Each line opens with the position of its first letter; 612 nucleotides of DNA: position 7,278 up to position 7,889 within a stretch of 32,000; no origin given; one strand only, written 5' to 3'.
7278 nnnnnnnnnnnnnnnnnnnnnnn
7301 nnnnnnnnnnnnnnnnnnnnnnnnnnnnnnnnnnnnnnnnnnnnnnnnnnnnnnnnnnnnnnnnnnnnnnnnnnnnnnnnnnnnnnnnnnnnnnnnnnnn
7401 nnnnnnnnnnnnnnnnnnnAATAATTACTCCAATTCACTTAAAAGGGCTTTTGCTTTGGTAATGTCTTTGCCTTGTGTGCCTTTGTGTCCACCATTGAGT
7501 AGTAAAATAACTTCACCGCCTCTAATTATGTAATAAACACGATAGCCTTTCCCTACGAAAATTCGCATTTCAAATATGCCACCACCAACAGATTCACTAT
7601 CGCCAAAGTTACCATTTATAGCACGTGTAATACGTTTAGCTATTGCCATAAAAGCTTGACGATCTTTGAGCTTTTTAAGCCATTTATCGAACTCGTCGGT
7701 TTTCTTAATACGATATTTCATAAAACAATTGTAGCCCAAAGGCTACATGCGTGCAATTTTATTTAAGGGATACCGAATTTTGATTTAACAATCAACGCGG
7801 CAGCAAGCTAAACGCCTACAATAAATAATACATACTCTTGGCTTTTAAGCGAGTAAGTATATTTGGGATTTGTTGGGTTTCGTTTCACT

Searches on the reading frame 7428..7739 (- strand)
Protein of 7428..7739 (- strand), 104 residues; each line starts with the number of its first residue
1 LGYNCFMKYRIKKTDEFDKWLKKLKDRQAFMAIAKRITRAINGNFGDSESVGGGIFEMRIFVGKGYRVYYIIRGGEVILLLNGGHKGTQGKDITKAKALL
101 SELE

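Call 9: search_protein_families(library=pfam, proteins=[window:7428-7739:-], max_evalue=0.01)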
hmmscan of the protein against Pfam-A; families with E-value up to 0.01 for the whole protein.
window:7428-7739:- (104 aa): 1 family
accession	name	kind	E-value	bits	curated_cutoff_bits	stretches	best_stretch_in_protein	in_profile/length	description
PF05973.20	Gp49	-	3.2e-06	27.5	23.9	1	20-91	2-80/90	Phage derived protein Gp49-like (DUF891)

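Call 10: search_protein_families(library=padloc, proteins=[window:7428-7739:-], max_evalue=0.001)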
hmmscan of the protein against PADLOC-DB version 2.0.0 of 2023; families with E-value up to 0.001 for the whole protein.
window:7428-7739:- (104 aa): 1 family
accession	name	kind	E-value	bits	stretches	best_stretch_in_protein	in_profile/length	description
PDLC03897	NsnC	-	0.00012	19.9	1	51-103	240-294/298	-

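Call 72: search_protein_families(library=ncbifam, proteins=[window:7428-7739:-], max_evalue=0.01)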
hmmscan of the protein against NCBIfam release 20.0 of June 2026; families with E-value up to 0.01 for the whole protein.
window:7428-7739:- (104 aa): 1 family
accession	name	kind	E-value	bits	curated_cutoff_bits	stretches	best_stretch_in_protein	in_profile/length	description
TIGR02683.1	upstrm_HI1419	hypoth_equivalog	4.8e-36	123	62.85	1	10-102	2-94/95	type II toxin-antitoxin system RelE/ParE family toxin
